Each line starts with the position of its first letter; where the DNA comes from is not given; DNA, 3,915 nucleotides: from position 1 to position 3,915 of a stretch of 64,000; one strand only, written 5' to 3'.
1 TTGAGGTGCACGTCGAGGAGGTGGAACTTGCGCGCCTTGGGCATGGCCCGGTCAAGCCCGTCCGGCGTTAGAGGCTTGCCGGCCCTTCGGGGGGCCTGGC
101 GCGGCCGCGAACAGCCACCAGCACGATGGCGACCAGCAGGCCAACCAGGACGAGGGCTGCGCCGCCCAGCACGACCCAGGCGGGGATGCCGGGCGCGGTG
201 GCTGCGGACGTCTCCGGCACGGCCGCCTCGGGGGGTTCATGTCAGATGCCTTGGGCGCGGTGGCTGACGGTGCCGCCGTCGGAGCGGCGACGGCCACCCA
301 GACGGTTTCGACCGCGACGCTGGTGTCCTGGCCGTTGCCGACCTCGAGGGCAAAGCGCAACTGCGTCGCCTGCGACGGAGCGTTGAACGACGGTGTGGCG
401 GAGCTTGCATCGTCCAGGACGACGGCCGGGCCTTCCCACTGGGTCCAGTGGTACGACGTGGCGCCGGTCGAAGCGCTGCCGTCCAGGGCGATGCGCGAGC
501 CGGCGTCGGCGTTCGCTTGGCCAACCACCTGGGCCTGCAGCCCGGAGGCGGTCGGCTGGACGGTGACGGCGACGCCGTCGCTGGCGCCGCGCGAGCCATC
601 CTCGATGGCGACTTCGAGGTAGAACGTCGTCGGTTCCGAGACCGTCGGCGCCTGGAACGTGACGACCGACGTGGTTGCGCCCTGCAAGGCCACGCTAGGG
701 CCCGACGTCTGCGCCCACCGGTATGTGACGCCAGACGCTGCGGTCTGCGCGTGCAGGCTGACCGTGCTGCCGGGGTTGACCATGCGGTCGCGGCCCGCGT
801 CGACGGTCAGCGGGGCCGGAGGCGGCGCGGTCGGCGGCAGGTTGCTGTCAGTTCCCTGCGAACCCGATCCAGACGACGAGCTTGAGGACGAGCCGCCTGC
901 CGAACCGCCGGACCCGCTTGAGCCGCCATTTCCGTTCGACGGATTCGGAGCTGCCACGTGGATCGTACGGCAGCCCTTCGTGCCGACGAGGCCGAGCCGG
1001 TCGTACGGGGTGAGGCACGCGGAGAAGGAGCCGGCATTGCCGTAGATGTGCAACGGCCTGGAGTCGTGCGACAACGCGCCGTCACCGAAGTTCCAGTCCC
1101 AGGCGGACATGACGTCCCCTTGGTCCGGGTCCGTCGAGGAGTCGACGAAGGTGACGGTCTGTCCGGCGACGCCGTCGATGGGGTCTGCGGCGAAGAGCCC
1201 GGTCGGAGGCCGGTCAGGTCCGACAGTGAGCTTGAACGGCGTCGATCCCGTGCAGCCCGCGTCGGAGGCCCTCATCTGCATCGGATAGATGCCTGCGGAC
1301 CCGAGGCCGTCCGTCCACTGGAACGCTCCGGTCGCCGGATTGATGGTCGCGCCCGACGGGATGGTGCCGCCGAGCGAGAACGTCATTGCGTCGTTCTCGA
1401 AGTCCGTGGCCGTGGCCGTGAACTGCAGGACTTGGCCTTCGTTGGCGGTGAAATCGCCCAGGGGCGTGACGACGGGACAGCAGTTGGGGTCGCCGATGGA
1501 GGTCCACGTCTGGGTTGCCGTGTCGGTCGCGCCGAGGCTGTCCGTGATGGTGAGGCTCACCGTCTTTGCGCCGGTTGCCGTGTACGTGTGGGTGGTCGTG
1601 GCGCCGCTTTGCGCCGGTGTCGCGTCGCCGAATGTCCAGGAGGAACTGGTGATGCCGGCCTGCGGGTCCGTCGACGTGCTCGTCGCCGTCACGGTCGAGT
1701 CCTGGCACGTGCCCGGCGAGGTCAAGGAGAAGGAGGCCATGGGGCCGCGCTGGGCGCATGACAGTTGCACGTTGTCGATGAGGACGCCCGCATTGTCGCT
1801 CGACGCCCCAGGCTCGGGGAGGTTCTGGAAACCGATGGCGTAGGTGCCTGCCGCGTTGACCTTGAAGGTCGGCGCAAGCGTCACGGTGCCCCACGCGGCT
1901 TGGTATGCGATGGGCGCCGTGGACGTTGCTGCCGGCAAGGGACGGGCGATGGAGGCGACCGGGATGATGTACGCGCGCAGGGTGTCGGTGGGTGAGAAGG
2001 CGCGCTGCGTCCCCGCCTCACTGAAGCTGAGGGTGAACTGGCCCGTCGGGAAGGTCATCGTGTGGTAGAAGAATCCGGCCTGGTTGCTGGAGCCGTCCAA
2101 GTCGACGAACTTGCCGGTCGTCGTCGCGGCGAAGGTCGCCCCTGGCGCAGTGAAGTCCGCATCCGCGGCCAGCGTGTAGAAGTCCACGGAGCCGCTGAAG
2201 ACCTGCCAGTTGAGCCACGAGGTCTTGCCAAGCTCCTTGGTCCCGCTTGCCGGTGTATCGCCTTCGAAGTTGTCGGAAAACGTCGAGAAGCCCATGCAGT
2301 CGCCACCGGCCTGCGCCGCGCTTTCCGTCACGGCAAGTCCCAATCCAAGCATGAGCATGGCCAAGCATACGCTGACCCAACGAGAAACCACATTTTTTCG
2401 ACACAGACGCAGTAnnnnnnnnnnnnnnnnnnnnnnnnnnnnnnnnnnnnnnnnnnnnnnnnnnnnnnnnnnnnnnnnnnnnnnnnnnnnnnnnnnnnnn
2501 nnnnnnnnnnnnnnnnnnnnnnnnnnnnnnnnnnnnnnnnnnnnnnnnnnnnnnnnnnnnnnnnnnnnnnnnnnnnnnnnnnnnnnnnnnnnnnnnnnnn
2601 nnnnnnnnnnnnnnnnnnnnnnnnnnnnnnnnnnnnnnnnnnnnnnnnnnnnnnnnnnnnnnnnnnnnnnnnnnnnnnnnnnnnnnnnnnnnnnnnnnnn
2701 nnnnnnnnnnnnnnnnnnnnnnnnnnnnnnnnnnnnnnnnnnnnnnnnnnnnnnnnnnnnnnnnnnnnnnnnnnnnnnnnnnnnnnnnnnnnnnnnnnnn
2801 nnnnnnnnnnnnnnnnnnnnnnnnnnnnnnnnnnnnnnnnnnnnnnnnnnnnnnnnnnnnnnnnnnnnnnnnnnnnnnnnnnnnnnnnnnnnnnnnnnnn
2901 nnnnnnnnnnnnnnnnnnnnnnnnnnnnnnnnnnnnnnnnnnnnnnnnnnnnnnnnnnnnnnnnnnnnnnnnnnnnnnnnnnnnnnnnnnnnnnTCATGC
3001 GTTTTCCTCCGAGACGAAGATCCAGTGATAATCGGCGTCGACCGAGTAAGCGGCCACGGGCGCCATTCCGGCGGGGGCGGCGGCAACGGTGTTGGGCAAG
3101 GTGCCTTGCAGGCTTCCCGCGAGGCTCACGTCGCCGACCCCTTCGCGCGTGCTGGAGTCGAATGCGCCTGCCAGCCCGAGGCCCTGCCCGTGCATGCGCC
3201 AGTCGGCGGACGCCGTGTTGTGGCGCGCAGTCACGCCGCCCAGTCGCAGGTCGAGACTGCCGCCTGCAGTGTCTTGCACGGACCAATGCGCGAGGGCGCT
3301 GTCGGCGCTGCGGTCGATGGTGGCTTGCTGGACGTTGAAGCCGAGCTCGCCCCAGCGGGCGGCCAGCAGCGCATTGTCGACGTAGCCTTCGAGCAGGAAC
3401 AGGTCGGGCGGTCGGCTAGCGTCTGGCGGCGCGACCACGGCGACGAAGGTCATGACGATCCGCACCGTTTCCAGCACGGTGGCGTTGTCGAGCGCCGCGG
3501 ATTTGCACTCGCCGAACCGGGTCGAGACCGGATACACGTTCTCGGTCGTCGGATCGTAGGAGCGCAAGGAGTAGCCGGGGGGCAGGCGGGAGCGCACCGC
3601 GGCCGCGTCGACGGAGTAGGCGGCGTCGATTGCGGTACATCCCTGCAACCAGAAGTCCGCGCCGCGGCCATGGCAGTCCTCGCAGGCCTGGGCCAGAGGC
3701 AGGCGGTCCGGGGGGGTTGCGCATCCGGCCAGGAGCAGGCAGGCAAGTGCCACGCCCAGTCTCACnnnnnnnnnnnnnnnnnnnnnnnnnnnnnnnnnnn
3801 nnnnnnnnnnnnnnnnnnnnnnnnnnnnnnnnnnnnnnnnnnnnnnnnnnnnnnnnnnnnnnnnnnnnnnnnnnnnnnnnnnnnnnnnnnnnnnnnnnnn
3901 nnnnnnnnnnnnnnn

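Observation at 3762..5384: Membrane-tethered double winged-helix regulator with a large extracytoplasmic domain, one of three paralogous double-wHTH regulators wired to secretome operons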

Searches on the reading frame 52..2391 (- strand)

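Call 12: search_protein_families(library=ncbifam, proteins=[window:52-2391:-], max_evalue=0.01)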
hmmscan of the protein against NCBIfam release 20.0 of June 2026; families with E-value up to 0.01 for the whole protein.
window:52-2391:- (779 aa): 2 families
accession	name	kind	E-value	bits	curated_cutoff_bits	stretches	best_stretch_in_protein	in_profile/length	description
NF038112.1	myxo_dep_M36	subfamily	2e-35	121.3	1500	2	529-718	1290-1486/1604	myxosortase-dependent M36 family metallopeptidase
NF038111.1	rhom_dep_M36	equivalog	1.3e-17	62.6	1700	2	535-631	1195-1296/1315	rhombosortase-dependent M36 family metallopeptidase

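Call 51: search_protein_families(library=pfam, proteins=[window:52-2391:-], max_evalue=0.01)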
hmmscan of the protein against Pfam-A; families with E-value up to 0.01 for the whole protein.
window:52-2391:- (779 aa): 5 families
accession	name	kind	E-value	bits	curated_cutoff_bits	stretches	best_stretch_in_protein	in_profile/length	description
PF18911.6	PKD_4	-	4.4e-27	94.4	27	2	217-295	4-82/85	PKD domain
PF00801.26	PKD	-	4.6e-14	52.6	23.5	2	231-293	14-76/80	PKD domain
PF22352.2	K319L-like_PKD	-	3.4e-13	49.8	27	2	532-611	1-84/84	K319L-like, PKD domain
PF05345.18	He_PIG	-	7.3e-12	46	24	1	306-390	2-95/96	Putative Ig domain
PF19081.6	Ig_7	-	1.8e-05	25.4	27.3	1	525-613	2-84/84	Ig-like domain CHU_C associated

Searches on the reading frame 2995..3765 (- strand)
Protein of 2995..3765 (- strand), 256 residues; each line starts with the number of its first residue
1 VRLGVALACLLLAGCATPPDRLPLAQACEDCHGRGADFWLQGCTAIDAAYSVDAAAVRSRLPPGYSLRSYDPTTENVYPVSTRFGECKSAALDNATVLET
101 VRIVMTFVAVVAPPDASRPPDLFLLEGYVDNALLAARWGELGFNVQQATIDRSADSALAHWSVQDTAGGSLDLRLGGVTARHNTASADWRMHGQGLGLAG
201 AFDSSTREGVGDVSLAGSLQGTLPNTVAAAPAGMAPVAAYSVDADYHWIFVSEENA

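Call 5: search_protein_families(library=pfam, proteins=[window:2995-3765:-], max_evalue=1)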
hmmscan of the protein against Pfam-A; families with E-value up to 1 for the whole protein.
window:2995-3765:- (256 aa): 1 family
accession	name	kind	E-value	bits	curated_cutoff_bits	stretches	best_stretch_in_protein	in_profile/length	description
PF15967.10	Nucleoporin_FG2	-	0.046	12.6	32.3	1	155-237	140-222/604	Nucleoporin FG repeated region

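Call 12: search_protein_families(library=ncbifam, proteins=[window:2995-3765:-], max_evalue=0.01)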
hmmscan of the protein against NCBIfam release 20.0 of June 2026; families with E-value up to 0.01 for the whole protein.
window:2995-3765:- (256 aa): 0 families

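Call 65: search_solved_structures(query=A5, max_evalue=10)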
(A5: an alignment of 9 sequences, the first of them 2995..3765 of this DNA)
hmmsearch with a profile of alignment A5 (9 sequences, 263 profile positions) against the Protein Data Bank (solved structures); distinct sequences matched with E-value up to 10: 12.
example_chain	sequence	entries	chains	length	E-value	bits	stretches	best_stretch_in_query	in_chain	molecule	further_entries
6tad_A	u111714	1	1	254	0.013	18.2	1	8-54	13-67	SLT domain-containing protein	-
6ta9_A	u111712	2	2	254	0.013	18.1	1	8-54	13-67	SLT domain-containing protein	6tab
6taf_A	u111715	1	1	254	0.013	18.1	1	8-54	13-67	SLT domain-containing protein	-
4jg9_A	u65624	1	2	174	0.36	13.4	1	9-40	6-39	Lipoprotein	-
6e5d_A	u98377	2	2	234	0.47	13.1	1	5-53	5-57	Lipid binding protein LpqN | Probable conserved lipoprotein LpqN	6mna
6e5f_A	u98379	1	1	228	0.47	13.1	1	5-53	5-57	Lipid binding protein LpqN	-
1b4a_A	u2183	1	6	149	0.57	12.8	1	149-177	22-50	ARGININE REPRESSOR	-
6m5y_A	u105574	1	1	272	0.6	12.7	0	63-85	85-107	Galectin-1,Galectin-1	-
5ot1_A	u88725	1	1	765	0.76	12.4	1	1-46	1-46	Pullulanase type II, GH13 family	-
3x2r_D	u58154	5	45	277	1.2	11.8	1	9-43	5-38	CsgG | Curli production assembly/transport protein CsgG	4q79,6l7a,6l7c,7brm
6lqh_A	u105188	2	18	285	1.2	11.7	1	9-43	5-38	Curli production assembly/transport component CsgG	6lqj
1w7f_A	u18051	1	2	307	1.3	11.6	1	4-26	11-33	BETA-LACTAMASE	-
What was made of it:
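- On Archaeal/bacterial lipoproteins (for gene B): PDB profile hits cover only lipoprotein signal regions (call 65).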

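Call 66: search_protein_families(library=pfam, alignment_id=A5, max_evalue=1)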
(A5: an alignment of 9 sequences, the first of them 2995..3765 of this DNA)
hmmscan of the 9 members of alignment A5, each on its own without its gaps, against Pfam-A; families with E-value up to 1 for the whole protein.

A. member 1, window:2995-3765:- (256 aa): 1 family
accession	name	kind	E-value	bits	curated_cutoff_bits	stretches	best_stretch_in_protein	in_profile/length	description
PF15967.10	Nucleoporin_FG2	-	0.046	12.6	32.3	1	155-237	140-222/604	Nucleoporin FG repeated region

B. families by the number of members that match (of 9 scanned): 5 families
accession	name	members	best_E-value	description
PF24381.1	DUF7537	1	0.031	Family of unknown function (DUF7537)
PF15967.10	Nucleoporin_FG2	1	0.046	Nucleoporin FG repeated region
PF06314.16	ADC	1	0.055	Acetoacetate decarboxylase (ADC)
PF06474.18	LPAM_MltD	1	0.071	MltD lipid attachment motif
PF05757.16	PsbQ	1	0.32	Oxygen evolving enhancer protein 3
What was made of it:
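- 2995..3765 (-): Gene B: 256-aa predicted lipoprotein (lipobox LLAGC at residues 11-15). Its start overlaps the stop of A as GTGA. No Pfam or PDB relative beyond the lipoprotein signal (calls 5, 65, 66).
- On ToxR/CadC-like receptors: They match no known family (calls 65, 66) and their interaction with A is untested.
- Tried and rejected: B shows no Pfam or PDB relative beyond its signal peptide (calls 65, 66).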
